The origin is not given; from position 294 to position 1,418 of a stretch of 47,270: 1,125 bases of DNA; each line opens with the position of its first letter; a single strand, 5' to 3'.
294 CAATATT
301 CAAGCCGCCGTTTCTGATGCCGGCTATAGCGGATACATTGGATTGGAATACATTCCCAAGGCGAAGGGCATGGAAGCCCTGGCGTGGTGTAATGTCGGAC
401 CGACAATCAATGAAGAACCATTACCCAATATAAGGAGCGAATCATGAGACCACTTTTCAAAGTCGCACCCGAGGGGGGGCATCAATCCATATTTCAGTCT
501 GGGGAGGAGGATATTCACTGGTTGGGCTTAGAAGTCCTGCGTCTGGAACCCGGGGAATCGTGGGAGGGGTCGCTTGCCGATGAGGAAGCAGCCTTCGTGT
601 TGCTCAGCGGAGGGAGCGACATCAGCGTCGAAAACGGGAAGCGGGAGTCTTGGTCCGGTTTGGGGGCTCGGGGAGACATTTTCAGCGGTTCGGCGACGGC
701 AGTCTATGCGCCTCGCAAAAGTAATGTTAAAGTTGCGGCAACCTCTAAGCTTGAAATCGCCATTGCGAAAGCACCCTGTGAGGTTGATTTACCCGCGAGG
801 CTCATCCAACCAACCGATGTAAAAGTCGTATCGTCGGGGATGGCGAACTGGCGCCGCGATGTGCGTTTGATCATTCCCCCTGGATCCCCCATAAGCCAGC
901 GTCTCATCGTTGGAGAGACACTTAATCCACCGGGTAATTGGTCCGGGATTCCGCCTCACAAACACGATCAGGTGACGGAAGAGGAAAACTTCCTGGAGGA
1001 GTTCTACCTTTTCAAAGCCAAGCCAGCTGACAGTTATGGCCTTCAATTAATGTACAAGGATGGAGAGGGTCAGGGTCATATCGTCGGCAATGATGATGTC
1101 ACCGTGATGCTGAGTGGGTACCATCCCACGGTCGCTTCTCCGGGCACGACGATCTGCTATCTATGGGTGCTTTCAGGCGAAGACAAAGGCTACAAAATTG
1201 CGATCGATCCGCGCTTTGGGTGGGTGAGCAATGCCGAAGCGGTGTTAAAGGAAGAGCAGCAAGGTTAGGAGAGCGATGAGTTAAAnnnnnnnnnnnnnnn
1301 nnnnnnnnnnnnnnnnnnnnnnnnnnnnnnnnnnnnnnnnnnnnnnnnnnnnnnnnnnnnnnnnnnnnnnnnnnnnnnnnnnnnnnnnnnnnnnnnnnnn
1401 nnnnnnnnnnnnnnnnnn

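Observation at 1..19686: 19-gene single-strand catabolic super-operon mixing iol-like, ula-like, acid-sugar and Mo-hydroxylase modules; no described pathway fits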

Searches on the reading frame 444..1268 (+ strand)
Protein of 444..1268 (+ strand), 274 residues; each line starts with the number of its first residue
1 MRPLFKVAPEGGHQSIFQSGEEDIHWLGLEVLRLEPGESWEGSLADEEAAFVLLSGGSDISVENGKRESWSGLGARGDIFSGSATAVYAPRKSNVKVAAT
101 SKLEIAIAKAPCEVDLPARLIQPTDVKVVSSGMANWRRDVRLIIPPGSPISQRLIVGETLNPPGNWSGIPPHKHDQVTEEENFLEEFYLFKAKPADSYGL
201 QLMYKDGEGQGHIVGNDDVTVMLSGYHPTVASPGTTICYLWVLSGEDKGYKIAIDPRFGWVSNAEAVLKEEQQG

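Call 3: search_protein_families(library=pfam, proteins=[window:444-1268:+])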
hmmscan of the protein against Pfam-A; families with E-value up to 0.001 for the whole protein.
window:444-1268:+ (274 aa): 1 family
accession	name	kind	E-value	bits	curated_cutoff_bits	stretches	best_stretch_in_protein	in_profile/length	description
PF04962.18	KduI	-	1.4e-61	208.6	23.9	1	17-261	16-262/262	KduI/IolB family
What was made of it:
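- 444..1268 (+): IolB/KduI-family cupin, an aldose-ketose isomerase of keto-uronate type. PF04962 at 1.4e-61 (call 3).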

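Call 5: search_protein_families(library=ncbifam, proteins=[window:444-1268:+], max_evalue=0.00001)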
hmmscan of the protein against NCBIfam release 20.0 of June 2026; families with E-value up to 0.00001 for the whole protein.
window:444-1268:+ (274 aa): 1 family
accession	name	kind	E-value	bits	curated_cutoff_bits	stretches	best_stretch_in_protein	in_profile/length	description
TIGR04378.1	myo_inos_iolB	equivalog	1e-55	189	205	1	23-261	9-246/247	5-deoxy-glucuronate isomerase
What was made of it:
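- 444..1268 (+): TIGR04378 IolB scores 189, below the 205 cut-off (call 5).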

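Call 7: find_encoding_contigs(protein=window:444-1268:+, flank=10000, max_places=10)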
Protein window:444-1268:+ (274 aa): no gene with exactly this product is on record in the collection.
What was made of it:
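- Tried and rejected: An exact look-up of the IolB-like protein found no contig (call 7).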

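Call 24: find_related_loci(query=A1, collection=genome_contigs, flank=10000)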
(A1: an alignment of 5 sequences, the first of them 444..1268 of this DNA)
Query A1 (274 aa) in genome_contigs; peptide patterns used: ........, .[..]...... (x = any residue, [..] = any of these).
182 stretches matched a pattern; 159 encode a relative of the query (tblastn E <= 1e-3); the best 80 are kept; 80 distinct loci.
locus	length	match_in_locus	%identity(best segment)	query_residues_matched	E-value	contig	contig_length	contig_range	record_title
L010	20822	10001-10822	74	1-274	3e-136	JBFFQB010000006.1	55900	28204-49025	MAG: Anaerolineales bacterium isolate Mix_mud20.2022.06.15 k141_1260578_length_55900_cov_16.2135, whole genome shotgun s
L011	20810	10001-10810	63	4-273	8e-123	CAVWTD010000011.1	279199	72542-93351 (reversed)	MAG: uncultured delta proteobacterium isolate MFD01476.bin.2.94 genome assembly, contig: contig_30464, whole genome shot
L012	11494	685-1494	63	4-273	4e-122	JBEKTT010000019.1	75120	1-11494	MAG: Syntrophobacteraceae bacterium isolate SPRUCE 564 SPRUCE_564_19, whole genome shotgun sequence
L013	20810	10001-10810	63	4-273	8e-122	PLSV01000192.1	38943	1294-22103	MAG: Syntrophobacteraceae bacterium isolate bog_1154 73.20120700_S1D.281_contig_1598, whole genome shotgun sequence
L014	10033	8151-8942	66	8-270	8e-121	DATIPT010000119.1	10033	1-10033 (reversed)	MAG TPA_asm: Anaerolineales bacterium isolate SMAG_U15858 k141_365921, whole genome shotgun sequence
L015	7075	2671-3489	65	1-273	6e-120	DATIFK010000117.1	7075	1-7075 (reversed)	MAG TPA_asm: Anaerolineales bacterium isolate SMAG_U16393 k141_1613234, whole genome shotgun sequence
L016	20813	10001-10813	65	1-273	2e-119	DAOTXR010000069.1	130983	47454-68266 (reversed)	MAG TPA_asm: Anaerolineae bacterium isolate H21_271 k133_1132343, whole genome shotgun sequence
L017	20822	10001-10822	64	1-273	4e-119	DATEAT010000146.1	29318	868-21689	MAG TPA_asm: Anaerolineales bacterium isolate SMAG_U8225 k141_1670582, whole genome shotgun sequence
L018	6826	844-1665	65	1-273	3e-119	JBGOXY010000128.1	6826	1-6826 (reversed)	MAG: Anaerolineae bacterium isolate OBJ_0618_130150_56 k141_2626284_length_6826_cov_91.0000, whole genome shotgun sequen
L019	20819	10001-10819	62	1-273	7e-119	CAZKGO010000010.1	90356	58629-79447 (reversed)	MAG TPA_asm: uncultured Spirochaetales bacterium isolate binchicken_co27_447 genome assembly, contig: NODE_374_length_90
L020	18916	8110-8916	63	1-270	1e-118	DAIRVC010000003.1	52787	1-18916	MAG TPA_asm: Anaerolineales bacterium isolate CTOTU25583 NODE_58_length_52787_cov_6.007946, whole genome shotgun sequenc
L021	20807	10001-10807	61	5-273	1e-116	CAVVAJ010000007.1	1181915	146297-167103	MAG: uncultured Chloroflexia bacterium isolate MFD09779.bin.1.238 genome assembly, contig: contig_6347, whole genome sho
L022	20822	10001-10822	59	1-274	8e-116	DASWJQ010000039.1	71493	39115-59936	MAG TPA_asm: Anaerolineales bacterium isolate SMAG_U2900 k141_3021886, whole genome shotgun sequence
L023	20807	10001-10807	61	5-273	3e-115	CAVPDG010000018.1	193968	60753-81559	MAG: uncultured Chloroflexia bacterium isolate MFD00032.bin.2.110 genome assembly, contig: contig_50870, whole genome sh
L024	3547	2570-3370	61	1-270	1e-116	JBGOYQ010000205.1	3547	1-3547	MAG: Anaerolineae bacterium isolate OBJ_0618_130150_4 k141_7356067_length_3547_cov_24.0000, whole genome shotgun sequenc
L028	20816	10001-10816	60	1-273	1e-111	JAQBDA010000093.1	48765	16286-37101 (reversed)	MAG: Chloroflexota bacterium isolate MAG_401_bin-08 401_bin-08_ctg-093, whole genome shotgun sequence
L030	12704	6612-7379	63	4-258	2e-108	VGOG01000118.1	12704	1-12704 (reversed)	MAG: Chloroflexi bacterium isolate K_DeepCast_250m_m2_317 K_DeepCast_250m_m2_317_Ga0194125_10010403, whole genome shotgu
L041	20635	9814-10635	46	12-274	3e-76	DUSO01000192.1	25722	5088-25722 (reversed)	MAG TPA_asm: Bacillota bacterium isolate AS04akNAM_35 67315_AS04, whole genome shotgun sequence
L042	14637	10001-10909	41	5-274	1e-65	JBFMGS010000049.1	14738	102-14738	MAG: Bacillota bacterium isolate MAG303 MAG303_49, whole genome shotgun sequence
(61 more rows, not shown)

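Call 28: search_protein_families(library=pfam, proteins=[L021:201-944:+, L021:1272-2120:+, L016:3366-4181:+, L016:5337-6548:+, L021:7312-8184:+, L021:8229-9056:+, L021:18867-19811:+, L021:19841-20218:+, L028:15863-17017:+, L028:17063-17977:+])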
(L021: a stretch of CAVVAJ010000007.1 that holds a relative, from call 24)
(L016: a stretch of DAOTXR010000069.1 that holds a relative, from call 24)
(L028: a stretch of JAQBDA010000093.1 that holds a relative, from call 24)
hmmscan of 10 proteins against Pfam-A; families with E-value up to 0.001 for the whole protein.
L021:201-944:+ (247 aa): 3 families
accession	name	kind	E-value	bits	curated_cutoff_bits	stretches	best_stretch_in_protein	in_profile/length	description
PF07729.17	FCD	-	2e-18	67.4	24.3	1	103-229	1-123/125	FCD domain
PF00392.27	GntR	-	1.1e-17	63.9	27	1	32-93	2-64/64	Bacterial regulatory proteins, gntR family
PF08279.18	HTH_11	-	0.00031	21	25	0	42-90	4-53/55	HTH domain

L021:1272-2120:+ (282 aa): 1 family
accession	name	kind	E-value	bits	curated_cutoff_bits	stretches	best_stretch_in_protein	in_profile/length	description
PF01261.30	AP_endonuc_2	-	5e-38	131.7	31.1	1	25-277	3-246/249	Xylose isomerase-like TIM barrel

L016:3366-4181:+ (271 aa): 3 families
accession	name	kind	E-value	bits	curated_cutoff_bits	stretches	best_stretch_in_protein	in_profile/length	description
PF13561.12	adh_short_C2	-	6.6e-61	206.3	27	1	30-269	1-236/236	Enoyl-(Acyl carrier protein) reductase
PF00106.31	adh_short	-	1.2e-59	201.5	26.6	1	24-216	1-190/195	short chain dehydrogenase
PF08659.16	KR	-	3.3e-13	50.4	22.6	1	26-179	3-153/180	KR domain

L016:5337-6548:+ (403 aa): 2 families
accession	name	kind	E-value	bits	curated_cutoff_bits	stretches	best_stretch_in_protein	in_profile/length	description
PF13407.12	Peripla_BP_4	-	1.6e-58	198.7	35.1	1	103-358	2-257/258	Periplasmic binding protein domain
PF00532.27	Peripla_BP_1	-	2.5e-06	27.6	22.2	1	126-238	25-133/281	Periplasmic binding proteins and sugar binding domain of LacI family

L021:7312-8184:+ (290 aa): 1 family
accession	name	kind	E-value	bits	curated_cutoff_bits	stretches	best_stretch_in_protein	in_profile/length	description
PF01261.30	AP_endonuc_2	-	2.8e-27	96.4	31.1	1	60-279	31-248/249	Xylose isomerase-like TIM barrel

L021:8229-9056:+ (275 aa): 1 family
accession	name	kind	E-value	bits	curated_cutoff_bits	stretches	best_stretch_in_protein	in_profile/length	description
PF01261.30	AP_endonuc_2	-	9.2e-28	98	31.1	1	24-268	1-243/249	Xylose isomerase-like TIM barrel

L021:18867-19811:+ (314 aa): 0 families

L021:19841-20218:+ (125 aa): 2 families
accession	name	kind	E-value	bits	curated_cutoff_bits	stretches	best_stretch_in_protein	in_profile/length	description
PF04126.18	Cyclophil_like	-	2.2e-42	144.1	27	1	3-120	2-119/120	Cyclophilin-like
PF18050.6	Cyclophil_like2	-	1.1e-09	38.8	22.7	1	6-82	1-79/115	Cyclophilin-like family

L028:15863-17017:+ (384 aa): 4 families
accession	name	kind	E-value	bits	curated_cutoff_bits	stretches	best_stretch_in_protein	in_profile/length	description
PF01408.29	GFO_IDH_MocA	-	8.8e-28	97.8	24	1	6-124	1-120/120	Oxidoreductase family, NAD-binding Rossmann fold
PF22725.1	GFO_IDH_MocA_C3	-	2.5e-25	89.3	27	1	133-281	2-122/124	GFO/IDH/MocA C-terminal domain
PF02894.22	GFO_IDH_MocA_C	-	1.6e-19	71.1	22.9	1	136-383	1-218/218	Oxidoreductase family, C-terminal alpha/beta domain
PF03447.22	NAD_binding_3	-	1.1e-06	29.8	24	1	12-118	1-111/116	Homoserine dehydrogenase, NAD binding domain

L028:17063-17977:+ (304 aa): 1 family
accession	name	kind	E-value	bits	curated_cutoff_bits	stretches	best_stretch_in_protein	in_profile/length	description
PF01261.30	AP_endonuc_2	-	2.5e-36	126.1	31.1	1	20-290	2-241/249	Xylose isomerase-like TIM barrel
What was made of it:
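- The importer is of the CUT2 type, as used for inositol (call 28).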

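Call 29: search_solved_structures(query=L016:5337-6548:+, max_evalue=1e-10)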
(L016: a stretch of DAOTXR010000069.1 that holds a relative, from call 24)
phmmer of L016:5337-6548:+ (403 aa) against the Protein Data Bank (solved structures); distinct sequences matched with E-value up to 1e-10: 41.
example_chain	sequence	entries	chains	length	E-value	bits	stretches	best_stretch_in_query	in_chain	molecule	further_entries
2ioy_A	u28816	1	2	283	1.2e-33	119.8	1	136-376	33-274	Periplasmic sugar-binding protein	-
4pe6_A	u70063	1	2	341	2.9e-33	118.6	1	87-390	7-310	Putative ABC transporter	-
2x7x_A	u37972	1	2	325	1.5e-32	116.3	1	110-375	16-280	SENSOR PROTEIN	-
4rsm_A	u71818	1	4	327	9.3e-29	103.7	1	140-371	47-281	Periplasmic binding protein/LacI transcriptional regulator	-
4rs3_A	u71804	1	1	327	1.1e-27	100.2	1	140-361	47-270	ABC transporter, carbohydrate uptake transporter-2 (CUT2) family, periplasmic sugar-bindin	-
5hko_A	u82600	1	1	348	1.3e-27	100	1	140-361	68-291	ABC transporter, carbohydrate uptake transporter-2 (CUT2) family, periplasmic sugar-bindin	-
4yv7_A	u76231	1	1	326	1.3e-24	90.1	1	107-380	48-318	Periplasmic binding protein/LacI transcriptional regulator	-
6hb0_A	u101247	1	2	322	1.9e-24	89.5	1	98-365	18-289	ABC transporter periplasmic-binding protein YtfQ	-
6hbd_A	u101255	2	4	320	2e-24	89.5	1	100-365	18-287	ABC transporter periplasmic-binding protein YtfQ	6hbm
6hyh_A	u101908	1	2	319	2.1e-24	89.4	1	100-365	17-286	Periplasmic binding protein/LacI transcriptional regulator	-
7x0p_A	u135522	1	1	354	3.4e-23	85.4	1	86-382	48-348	CbpD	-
5dte_A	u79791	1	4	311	9.4e-23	84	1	107-374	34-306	Monosaccharide-transporting ATPase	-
5ocp_A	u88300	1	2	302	1.6e-20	76.6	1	104-311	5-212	Periplasmic binding protein/LacI transcriptional regulator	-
4zjp_A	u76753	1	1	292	3e-20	75.7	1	139-366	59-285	Monosaccharide-transporting ATPase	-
2gx6_A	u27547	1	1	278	3.9e-20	75.4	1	140-365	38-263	D-ribose-binding periplasmic protein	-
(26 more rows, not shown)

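Call 30: search_solved_structures(query=window:444-1268:+, max_evalue=0.001)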
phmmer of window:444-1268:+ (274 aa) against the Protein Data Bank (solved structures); distinct sequences matched with E-value up to 0.001: 1.
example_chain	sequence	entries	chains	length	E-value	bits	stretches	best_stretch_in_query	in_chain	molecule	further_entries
2qjv_A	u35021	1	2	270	8.1e-26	94.3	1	24-263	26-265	Uncharacterized IolB-like protein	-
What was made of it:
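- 444..1268 (+): The only PDB hit is 2qjv, an 'IolB-like' protein (call 30).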

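Call 35: search_protein_families(library=pfam, proteins=[L011:8989-9705:+, L011:7410-8741:+, L011:12794-14248:+, L011:15617-16822:+, L011:16819-17652:+, L011:17652-18197:+, L011:18226-19659:+, L011:19723-20810:+, L030:8341-10197:+, L030:3110-5536:+])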
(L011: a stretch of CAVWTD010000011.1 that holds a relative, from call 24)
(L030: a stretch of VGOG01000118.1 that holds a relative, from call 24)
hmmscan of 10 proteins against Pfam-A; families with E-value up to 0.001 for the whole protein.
L011:8989-9705:+ (238 aa): 2 families
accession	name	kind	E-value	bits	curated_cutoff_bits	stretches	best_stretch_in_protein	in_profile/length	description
PF07729.17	FCD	-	7e-28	98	24.3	1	88-209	1-123/125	FCD domain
PF00392.27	GntR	-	2.7e-14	53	27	1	20-78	5-64/64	Bacterial regulatory proteins, gntR family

L011:7410-8741:+ (443 aa): 1 family
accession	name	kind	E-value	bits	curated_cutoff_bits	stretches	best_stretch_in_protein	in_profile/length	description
PF07690.21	MFS_1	-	2e-57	195.2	33.4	2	36-313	2-267/347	Major Facilitator Superfamily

L011:12794-14248:+ (484 aa): 1 family
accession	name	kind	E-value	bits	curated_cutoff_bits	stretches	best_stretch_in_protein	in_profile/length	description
PF01965.30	DJ-1_PfpI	-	9.9e-41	139.7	26.6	2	295-474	1-160/165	DJ-1/PfpI family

L011:15617-16822:+ (401 aa): 3 families
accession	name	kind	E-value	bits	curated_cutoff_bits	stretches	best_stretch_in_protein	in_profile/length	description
PF01855.24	POR_N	-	8.4e-63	212.6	27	1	39-269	1-225/231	Pyruvate flavodoxin/ferredoxin oxidoreductase, thiamine diP-bdg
PF17147.9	PFOR_II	-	1.5e-17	64.3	27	1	297-371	1-80/102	Pyruvate:ferredoxin oxidoreductase core domain II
PF02780.25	Transketolase_C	-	9.6e-07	29.2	25.9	1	290-359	3-72/124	Transketolase, C-terminal domain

L011:16819-17652:+ (277 aa): 1 family
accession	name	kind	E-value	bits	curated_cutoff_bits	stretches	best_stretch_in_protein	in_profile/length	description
PF02775.26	TPP_enzyme_C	-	1.1e-35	123.1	21.9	1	62-201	19-150/151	Thiamine pyrophosphate enzyme, C-terminal TPP binding domain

L011:17652-18197:+ (181 aa): 1 family
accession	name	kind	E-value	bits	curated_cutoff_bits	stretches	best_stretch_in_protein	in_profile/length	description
PF01558.24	POR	-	1.2e-33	117.1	27.4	1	12-173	1-172/173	Pyruvate ferredoxin/flavodoxin oxidoreductase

L011:18226-19659:+ (477 aa): 2 families
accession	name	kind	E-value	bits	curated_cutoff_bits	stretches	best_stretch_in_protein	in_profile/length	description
PF11794.13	HpaB_N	-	8.5e-91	304.7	35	1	5-272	1-270/270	4-hydroxyphenylacetate 3-hydroxylase N terminal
PF03241.18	HpaB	-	2.8e-64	216.4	25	1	280-475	2-202/202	4-hydroxyphenylacetate 3-hydroxylase C terminal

L011:19723-20810:+ (362 aa): 2 families
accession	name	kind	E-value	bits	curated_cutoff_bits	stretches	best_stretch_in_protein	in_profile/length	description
PF01758.21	SBF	-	1.3e-29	103.7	24.3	1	113-294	3-188/191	Sodium Bile acid symporter family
PF13593.11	SBF_like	-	2.6e-17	63.5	25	1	91-339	11-263/313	SBF-like CPA transporter family (DUF4137)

L030:8341-10197:+ (618 aa): 2 families
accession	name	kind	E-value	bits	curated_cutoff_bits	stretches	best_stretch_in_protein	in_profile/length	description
PF01314.23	AFOR_C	-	1.9e-129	432.6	27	1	226-617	2-385/385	Aldehyde ferredoxin oxidoreductase, domains 2 & 3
PF02730.20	AFOR_N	-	6.8e-78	261.4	29.8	1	14-211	1-198/199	Aldehyde ferredoxin oxidoreductase, N-terminal domain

L030:3110-5536:+ (808 aa): 3 families
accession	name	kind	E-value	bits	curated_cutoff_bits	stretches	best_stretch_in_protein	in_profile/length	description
PF01055.32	Glyco_hydro_31_2nd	-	6.2e-89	299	23.5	1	281-596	1-327/328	Glycosyl hydrolases family 31 TIM-barrel domain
PF13802.12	Gal_mutarotas_2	-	1.3e-30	107.4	27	1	62-239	2-184/184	Glycosyl hydrolase 31 N-terminal galactose mutarotase-like domain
PF21365.3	Glyco_hydro_31_3rd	-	1.1e-25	90.3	24.4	1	606-690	2-87/87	Glycosyl hydrolase family 31 C-terminal domain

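Call 36: search_protein_families(library=ncbifam, proteins=[L016:3366-4181:+, L021:1272-2120:+, L021:7312-8184:+, L021:8229-9056:+, L028:15863-17017:+, L028:17063-17977:+, L021:18867-19811:+, L016:9168-9986:+], max_evalue=1e-10)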
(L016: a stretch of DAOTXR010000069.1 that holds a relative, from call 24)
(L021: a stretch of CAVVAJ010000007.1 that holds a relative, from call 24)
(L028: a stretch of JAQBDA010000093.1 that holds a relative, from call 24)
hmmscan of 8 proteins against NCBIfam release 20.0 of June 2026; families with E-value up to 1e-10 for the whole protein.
L016:3366-4181:+ (271 aa): 208 families (the best 25 are shown)
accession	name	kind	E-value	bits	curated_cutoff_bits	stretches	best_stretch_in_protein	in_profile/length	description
NF006070.0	PRK08213.1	subfamily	3.5e-74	249.6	279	1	15-270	4-258/259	gluconate 5-dehydrogenase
TIGR01830.1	3oxo_ACP_reduc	equivalog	1.9e-71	240.6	297.75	1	26-266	1-236/239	3-oxoacyl-[acyl-carrier-protein] reductase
NF004774.0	PRK06114.1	equivalog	3.1e-71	239.8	360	1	17-271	10-262/262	SDR family oxidoreductase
TIGR01832.1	kduD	equivalog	1.2e-70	237.8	338.85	1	19-269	1-246/248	2-dehydro-3-deoxy-D-gluconate 5-dehydrogenase KduD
NF005559.1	PRK07231.1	subfamily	1.3e-70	237.7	215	1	20-269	1-248/249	glucose 1-dehydrogenase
NF005390.0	PRK06935.1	equivalog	6.9e-70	235.3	369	1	17-269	9-256/258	2-dehydro-3-deoxy-D-gluconate 5-dehydrogenase KduD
NF004791.0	PRK06138.1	equivalog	3.2e-69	233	312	1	20-271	2-252/252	SDR family oxidoreductase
NF004198.0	PRK05653.1-3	equivalog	1.5e-66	224.4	296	1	21-266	5-244/248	3-oxoacyl-ACP reductase FabG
NF052558.1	MBtsdlDhBudC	equivalog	2.1e-65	220.8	270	1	22-271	2-244/250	meso-2,3-butanediol dehydrogenase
NF005711.0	PRK07523.1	subfamily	2.3e-65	220.7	413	1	18-270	5-253/255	SDR family oxidoreductase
NF004778.0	PRK06124.1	equivalog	3.1e-65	220.1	303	1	15-270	3-254/256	SDR family oxidoreductase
NF009466.0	PRK12826.1-2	subfamily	1.3e-64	218.1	222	1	24-267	4-243/248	3-oxoacyl-ACP reductase FabG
NF004197.0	PRK05653.1-1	equivalog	2e-64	217.6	332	1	20-267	4-245/249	3-oxoacyl-ACP reductase FabG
NF006528.0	PRK08993.1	subfamily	7.7e-64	215.6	430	1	15-270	2-252/253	2-dehydro-3-deoxy-D-gluconate 5-dehydrogenase KduD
NF053807.1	RhamDHLra1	equivalog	1.1e-63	215.2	400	1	21-267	2-246/252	L-rhamnose 1-dehydrogenase Lra1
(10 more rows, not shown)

L021:1272-2120:+ (282 aa): 7 families
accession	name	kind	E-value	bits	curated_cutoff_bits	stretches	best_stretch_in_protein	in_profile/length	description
NF051856.1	PsicseEpim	equivalog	6.1e-64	216.6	300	1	1-268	1-269/287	D-psicose 3-epimerase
NF041099.2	keto_glucon_epim_IolO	equivalog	1.1e-39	136.4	300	1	24-245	28-247/269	5-keto-L-gluconate epimerase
TIGR03234.1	OH-pyruv-isom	equivalog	2.1e-18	66.6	353.45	1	88-243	83-239/254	hydroxypyruvate isomerase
NF007444.0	PRK09997.1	equivalog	1.4e-12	47.7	465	1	128-244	122-241/258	hydroxypyruvate isomerase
NF043033.1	OxoTetrIsom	equivalog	8e-12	45.4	325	1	124-243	114-236/251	2-oxo-tetronate isomerase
NF009688.0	PRK13209.1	subfamily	1.4e-11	44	317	1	72-257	86-267/286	L-ribulose-5-phosphate 3-epimerase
NF007360.0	PRK09856.1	equivalog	6.5e-11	42.3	305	1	25-251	21-255/276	fructoselysine 3-epimerase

L021:7312-8184:+ (290 aa): 1 family
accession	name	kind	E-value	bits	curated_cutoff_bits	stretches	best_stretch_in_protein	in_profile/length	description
TIGR04379.1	myo_inos_iolE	equivalog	4.4e-12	46.1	290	1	102-264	103-268/290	myo-inosose-2 dehydratase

L021:8229-9056:+ (275 aa): 0 families

L028:15863-17017:+ (384 aa): 8 families
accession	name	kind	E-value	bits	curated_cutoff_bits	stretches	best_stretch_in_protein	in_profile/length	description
NF052479.1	LevoglcsnDh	equivalog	1.6e-51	175.2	650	1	4-296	2-301/386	levoglucosan dehydrogenase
TIGR04380.1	myo_inos_iolG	equivalog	1e-32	113.4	355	1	6-208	2-198/330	inositol 2-dehydrogenase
NF041392.1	XylDh_Gfo6_Halo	equivalog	1.5e-22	79.9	350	1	43-194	56-211/350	D-xylose 1-dehydrogenase Gfo6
NF040723.1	UDP-GlcNAcDh_Arch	equivalog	3.4e-22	79.3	450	1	6-204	1-186/302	UDP-N-acetylglucosamine 3-dehydrogenase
NF008607.0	PRK11579.1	subfamily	3.4e-19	69.1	330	1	4-197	3-191/346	oxidoreductase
NF052679.1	InsChiInosDhIolG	equivalog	1.6e-16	60.3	540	1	5-151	2-152/343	bifunctional inositol 2-dehydrogenase/D-chiro-inositol 1-dehydrogenase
NF058563.1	BT_2159_fam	equivalog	4.5e-13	48.9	650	1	6-157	1-153/350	disaccharide 3-dehydrogenase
NF007574.0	PRK10206.1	equivalog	2.9e-12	46.3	352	1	47-151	47-150/345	oxidoreductase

L028:17063-17977:+ (304 aa): 0 families

L021:18867-19811:+ (314 aa): 0 families

L016:9168-9986:+ (272 aa): 6 families
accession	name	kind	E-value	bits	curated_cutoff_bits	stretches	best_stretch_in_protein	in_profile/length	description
TIGR03234.1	OH-pyruv-isom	equivalog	2.3e-75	253.2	353.45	1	8-258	3-253/254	hydroxypyruvate isomerase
NF043033.1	OxoTetrIsom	equivalog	5.2e-68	229.5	325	1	5-258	1-250/251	2-oxo-tetronate isomerase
NF007444.0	PRK09997.1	equivalog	1.5e-56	191.7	465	1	5-258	1-254/258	hydroxypyruvate isomerase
NF007441.0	PRK09989.1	equivalog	2.4e-43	148.7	412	1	6-259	2-255/258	HPr family phosphocarrier protein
NF041099.2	keto_glucon_epim_IolO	equivalog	7e-20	71.4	300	1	110-252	115-253/269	5-keto-L-gluconate epimerase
NF051856.1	PsicseEpim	equivalog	2.1e-15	57.3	300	1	117-244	120-244/287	D-psicose 3-epimerase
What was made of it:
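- The upstream SDR is gluconate-5-DH/KduD-like (call 36).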
